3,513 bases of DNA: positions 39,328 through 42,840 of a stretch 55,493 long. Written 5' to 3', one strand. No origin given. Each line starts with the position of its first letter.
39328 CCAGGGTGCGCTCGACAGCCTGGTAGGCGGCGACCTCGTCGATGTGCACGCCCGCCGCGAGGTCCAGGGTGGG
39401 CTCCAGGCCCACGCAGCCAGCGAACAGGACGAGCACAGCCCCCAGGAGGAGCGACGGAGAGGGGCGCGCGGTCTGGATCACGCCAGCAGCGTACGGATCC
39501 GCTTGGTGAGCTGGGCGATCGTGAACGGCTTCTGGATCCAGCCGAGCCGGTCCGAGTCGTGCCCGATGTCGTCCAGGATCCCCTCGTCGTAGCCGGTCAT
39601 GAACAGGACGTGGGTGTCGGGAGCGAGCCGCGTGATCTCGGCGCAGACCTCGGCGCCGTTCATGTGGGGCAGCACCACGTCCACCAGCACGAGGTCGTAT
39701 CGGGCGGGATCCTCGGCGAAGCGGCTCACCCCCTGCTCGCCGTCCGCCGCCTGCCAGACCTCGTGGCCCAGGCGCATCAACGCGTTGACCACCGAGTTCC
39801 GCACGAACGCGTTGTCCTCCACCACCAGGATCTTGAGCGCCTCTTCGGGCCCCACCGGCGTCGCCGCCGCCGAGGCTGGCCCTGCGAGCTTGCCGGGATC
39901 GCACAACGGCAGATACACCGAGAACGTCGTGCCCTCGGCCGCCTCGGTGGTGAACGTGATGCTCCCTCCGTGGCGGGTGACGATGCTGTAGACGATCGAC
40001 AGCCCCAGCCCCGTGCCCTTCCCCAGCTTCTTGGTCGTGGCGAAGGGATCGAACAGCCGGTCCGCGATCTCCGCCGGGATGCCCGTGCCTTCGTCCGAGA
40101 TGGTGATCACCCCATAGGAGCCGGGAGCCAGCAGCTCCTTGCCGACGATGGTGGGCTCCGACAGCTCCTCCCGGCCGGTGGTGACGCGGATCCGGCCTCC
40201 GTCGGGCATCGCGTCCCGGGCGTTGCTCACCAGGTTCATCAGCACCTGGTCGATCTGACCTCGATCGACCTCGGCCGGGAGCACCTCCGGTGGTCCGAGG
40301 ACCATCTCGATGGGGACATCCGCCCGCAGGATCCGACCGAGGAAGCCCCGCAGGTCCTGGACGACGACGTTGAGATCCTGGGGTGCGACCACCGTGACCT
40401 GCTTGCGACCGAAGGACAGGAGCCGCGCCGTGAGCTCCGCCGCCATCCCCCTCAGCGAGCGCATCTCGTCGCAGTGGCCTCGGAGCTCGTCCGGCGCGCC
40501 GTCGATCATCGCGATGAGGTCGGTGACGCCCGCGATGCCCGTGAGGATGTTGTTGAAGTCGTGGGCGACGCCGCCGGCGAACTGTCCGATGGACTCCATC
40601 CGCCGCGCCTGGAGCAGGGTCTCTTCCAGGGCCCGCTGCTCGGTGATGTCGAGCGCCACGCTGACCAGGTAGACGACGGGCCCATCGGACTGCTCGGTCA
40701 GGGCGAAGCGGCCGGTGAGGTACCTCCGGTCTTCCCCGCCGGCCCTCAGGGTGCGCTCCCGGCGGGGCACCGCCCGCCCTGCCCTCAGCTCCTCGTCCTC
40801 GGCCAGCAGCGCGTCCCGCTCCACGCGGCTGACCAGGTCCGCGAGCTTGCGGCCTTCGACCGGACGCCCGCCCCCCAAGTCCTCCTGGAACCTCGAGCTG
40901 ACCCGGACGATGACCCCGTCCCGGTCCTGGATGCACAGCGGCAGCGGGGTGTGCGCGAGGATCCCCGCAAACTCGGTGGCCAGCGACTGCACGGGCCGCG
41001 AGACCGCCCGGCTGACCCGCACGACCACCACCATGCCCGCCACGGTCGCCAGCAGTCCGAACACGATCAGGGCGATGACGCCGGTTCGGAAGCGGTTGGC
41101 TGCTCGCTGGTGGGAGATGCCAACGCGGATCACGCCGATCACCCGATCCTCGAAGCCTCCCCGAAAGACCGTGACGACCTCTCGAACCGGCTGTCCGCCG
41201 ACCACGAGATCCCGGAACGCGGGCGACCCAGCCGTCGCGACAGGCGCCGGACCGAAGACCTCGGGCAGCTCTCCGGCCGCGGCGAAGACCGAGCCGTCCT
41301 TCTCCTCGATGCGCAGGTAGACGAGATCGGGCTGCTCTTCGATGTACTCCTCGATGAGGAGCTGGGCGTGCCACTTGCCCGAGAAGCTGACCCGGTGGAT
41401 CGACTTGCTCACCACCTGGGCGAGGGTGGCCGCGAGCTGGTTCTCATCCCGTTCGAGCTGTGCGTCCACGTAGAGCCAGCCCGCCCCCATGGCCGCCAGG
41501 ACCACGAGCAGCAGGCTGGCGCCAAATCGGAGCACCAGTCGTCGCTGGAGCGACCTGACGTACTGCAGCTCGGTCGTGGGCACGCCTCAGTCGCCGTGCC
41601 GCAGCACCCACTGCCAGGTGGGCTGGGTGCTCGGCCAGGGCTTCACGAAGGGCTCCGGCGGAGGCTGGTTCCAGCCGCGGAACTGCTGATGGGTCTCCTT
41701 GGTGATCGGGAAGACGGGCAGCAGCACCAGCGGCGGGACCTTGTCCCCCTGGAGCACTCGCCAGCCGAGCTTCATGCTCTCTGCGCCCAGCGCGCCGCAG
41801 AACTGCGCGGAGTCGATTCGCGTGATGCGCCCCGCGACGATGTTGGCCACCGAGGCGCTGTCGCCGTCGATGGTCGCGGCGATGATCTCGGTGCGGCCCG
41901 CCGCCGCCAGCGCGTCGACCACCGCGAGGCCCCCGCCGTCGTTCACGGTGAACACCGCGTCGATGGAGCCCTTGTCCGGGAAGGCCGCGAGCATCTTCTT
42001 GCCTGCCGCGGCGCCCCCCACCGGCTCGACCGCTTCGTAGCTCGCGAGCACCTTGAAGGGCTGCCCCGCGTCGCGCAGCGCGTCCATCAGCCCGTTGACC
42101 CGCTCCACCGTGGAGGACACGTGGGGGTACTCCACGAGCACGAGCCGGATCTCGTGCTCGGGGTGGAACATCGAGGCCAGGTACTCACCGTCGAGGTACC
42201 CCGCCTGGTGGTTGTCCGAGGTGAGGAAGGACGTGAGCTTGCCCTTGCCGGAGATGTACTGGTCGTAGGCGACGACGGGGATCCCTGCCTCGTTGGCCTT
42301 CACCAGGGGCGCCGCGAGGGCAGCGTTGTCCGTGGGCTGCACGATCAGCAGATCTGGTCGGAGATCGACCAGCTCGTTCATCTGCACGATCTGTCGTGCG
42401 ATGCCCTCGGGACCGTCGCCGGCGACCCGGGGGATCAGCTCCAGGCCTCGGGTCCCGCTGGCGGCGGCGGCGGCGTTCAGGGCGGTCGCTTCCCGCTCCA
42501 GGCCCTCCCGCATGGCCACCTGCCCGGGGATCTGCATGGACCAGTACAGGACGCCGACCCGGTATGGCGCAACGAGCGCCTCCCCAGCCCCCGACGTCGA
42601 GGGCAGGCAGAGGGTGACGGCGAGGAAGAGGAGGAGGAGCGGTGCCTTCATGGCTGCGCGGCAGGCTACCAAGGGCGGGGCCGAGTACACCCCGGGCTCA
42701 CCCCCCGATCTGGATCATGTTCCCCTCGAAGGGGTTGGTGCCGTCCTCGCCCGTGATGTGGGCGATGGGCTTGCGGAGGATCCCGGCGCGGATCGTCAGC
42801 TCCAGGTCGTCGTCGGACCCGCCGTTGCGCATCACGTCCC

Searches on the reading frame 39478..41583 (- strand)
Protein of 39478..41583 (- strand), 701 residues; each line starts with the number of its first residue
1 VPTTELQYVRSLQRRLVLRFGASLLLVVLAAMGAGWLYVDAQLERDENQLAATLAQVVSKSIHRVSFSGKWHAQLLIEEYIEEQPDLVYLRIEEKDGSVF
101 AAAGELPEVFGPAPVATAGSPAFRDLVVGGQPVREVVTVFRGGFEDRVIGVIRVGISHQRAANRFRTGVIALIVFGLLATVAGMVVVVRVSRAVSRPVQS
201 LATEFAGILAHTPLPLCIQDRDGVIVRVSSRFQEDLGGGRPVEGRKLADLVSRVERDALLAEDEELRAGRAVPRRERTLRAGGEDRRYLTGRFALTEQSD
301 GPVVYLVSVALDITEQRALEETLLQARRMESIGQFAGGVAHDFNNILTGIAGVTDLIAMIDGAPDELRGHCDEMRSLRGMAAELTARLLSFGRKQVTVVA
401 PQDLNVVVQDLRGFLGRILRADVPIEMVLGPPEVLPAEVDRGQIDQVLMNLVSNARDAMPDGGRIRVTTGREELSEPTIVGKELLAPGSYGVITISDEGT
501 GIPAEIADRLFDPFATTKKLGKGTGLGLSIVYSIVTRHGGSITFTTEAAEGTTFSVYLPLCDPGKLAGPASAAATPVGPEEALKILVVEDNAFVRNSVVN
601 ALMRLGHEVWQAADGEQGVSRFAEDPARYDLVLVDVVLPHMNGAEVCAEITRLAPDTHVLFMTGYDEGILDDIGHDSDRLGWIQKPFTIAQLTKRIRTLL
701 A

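Call 10: search_protein_families(library=pfam, max_evalue=0.001, proteins=[window:39478-41583:-])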
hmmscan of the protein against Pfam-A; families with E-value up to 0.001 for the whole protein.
window:39478-41583:- (701 aa): 7 families
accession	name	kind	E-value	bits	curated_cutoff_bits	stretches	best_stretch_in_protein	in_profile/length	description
PF02518.31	HATPase_c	-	9.8e-25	87.6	26.4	1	440-560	2-109/111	Histidine kinase-, DNA gyrase B-, and HSP90-like ATPase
PF00072.30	Response_reg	-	2.3e-18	66.8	30.2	1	585-697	1-111/111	Response regulator receiver domain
PF08448.16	PAS_4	-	1.7e-08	35.1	23.1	1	210-318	2-110/110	PAS fold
PF17203.10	sCache_3_2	-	2.2e-05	25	28.4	1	41-162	4-132/140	Single cache domain 3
PF13426.13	PAS_9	-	3.1e-05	24.6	27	1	215-315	3-103/103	PAS domain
PF08521.16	2CSK_N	-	3.7e-05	24.3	23.2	1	50-141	31-113/140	Two-component sensor kinase N-terminal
PF00512.31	HisKA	-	0.00047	20.6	26.9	0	333-394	3-63/66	His Kinase A (phospho-acceptor) domain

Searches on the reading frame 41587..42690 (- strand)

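Call 10: search_protein_families(library=pfam, max_evalue=0.001, proteins=[window:41587-42690:-])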
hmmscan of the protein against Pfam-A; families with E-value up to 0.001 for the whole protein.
window:41587-42690:- (367 aa): 2 families
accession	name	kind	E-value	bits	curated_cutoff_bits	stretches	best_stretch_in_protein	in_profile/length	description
PF13407.12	Peripla_BP_4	-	2.2e-36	126.2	35.1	1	45-317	1-258/258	Periplasmic binding protein domain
PF00532.27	Peripla_BP_1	-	2.3e-09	37.6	22.2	1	101-271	47-211/281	Periplasmic binding proteins and sugar binding domain of LacI family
